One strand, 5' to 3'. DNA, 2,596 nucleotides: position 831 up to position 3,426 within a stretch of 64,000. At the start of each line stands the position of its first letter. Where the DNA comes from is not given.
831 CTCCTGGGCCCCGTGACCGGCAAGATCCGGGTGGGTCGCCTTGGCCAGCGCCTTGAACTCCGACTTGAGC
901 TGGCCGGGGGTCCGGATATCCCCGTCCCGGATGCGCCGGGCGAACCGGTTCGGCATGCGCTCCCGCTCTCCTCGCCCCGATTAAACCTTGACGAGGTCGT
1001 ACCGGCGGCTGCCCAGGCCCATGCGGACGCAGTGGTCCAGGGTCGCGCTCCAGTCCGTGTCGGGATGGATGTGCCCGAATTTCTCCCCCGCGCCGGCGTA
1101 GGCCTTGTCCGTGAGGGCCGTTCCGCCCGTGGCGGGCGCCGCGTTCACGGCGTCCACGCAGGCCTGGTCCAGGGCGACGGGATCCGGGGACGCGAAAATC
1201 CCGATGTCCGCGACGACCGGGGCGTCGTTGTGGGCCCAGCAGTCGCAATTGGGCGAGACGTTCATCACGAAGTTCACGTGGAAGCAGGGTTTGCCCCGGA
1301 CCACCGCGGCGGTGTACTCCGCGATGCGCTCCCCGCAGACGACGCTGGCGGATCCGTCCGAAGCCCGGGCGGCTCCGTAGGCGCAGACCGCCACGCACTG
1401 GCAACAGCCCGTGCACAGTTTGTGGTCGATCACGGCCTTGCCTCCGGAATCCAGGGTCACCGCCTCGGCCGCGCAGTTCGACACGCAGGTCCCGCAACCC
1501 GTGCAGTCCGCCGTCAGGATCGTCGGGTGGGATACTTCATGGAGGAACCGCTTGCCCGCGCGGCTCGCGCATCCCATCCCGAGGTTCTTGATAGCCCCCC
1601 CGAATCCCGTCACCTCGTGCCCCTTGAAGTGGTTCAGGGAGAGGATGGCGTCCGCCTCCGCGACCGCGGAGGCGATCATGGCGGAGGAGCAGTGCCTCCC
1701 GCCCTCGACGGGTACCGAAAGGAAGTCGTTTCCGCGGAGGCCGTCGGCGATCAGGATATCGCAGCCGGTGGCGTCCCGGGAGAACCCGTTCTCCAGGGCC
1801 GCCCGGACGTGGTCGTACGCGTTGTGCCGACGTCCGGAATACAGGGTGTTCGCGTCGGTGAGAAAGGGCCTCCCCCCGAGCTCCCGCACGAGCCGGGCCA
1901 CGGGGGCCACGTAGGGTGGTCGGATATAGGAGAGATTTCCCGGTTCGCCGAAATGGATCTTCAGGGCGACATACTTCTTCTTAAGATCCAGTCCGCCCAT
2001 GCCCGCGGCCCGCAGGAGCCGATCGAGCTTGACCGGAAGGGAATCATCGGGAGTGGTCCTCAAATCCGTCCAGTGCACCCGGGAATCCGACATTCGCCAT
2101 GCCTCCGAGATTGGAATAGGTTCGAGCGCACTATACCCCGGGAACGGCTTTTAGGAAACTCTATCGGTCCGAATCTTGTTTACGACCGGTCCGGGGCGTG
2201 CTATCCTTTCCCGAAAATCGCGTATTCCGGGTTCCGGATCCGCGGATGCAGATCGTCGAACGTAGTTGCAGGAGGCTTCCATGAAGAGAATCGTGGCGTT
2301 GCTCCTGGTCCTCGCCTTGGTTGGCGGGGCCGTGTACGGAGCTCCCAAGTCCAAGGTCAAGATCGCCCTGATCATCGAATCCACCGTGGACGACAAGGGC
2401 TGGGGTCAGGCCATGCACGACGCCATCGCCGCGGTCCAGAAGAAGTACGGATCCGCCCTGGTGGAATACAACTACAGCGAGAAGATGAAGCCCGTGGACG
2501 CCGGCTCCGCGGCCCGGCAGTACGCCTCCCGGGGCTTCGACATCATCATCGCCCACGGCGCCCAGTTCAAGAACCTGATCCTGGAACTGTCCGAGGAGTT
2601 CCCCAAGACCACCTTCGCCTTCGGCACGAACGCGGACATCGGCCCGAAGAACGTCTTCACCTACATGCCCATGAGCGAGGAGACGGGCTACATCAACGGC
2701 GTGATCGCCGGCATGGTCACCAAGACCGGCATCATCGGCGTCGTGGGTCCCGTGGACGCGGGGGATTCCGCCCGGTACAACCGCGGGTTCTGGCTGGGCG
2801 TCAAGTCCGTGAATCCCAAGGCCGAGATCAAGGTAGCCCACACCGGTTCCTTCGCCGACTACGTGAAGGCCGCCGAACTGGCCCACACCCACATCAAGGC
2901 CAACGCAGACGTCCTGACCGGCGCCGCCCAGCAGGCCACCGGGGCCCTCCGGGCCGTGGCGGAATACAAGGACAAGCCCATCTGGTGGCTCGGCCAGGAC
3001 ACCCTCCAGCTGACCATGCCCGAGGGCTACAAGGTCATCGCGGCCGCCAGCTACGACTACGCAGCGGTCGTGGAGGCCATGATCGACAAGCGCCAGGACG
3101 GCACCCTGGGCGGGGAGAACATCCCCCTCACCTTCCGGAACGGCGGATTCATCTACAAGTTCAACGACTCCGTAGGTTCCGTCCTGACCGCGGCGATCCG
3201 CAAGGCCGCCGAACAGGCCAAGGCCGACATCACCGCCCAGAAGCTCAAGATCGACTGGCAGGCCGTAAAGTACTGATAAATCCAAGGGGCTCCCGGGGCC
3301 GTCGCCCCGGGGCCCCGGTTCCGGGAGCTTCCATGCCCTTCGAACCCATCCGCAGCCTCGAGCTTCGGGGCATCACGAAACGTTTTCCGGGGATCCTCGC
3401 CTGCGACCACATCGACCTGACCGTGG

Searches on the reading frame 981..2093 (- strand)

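Call 61: search_protein_families(library=pfam, proteins=[window:981-2093:-], max_evalue=0.00001)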
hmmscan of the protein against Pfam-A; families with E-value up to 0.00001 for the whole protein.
window:981-2093:- (370 aa): 6 families
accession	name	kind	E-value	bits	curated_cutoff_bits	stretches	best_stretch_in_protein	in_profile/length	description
PF04015.17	DUF362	-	3.6e-53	181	24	1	42-314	1-200/200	Domain of unknown function (DUF362)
PF13187.11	Fer4_9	-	7.5e-07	29.5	27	1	196-241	1-51/52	4Fe-4S dicluster domain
PF12838.12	Fer4_7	-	2e-06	28.6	27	1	197-241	2-52/52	4Fe-4S dicluster domain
PF12837.12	Fer4_6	-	4.2e-06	26.9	25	0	190-211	2-23/24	4Fe-4S binding domain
PF00037.32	Fer4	-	7.1e-06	26.1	21.1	0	192-207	3-18/24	4Fe-4S binding domain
PF13237.11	Fer4_10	-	7.4e-06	26.2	25.5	0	192-237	4-52/53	4Fe-4S dicluster domain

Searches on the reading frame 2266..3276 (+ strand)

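Call 61: search_protein_families(library=pfam, proteins=[window:2266-3276:+], max_evalue=0.00001)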
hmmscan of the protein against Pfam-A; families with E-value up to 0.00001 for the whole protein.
window:2266-3276:+ (336 aa): 1 family
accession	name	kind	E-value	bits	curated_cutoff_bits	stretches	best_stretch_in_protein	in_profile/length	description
PF02608.20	Bmp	-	5.9e-37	127.7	24.1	1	30-285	1-256/301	ABC transporter substrate-binding protein PnrA-like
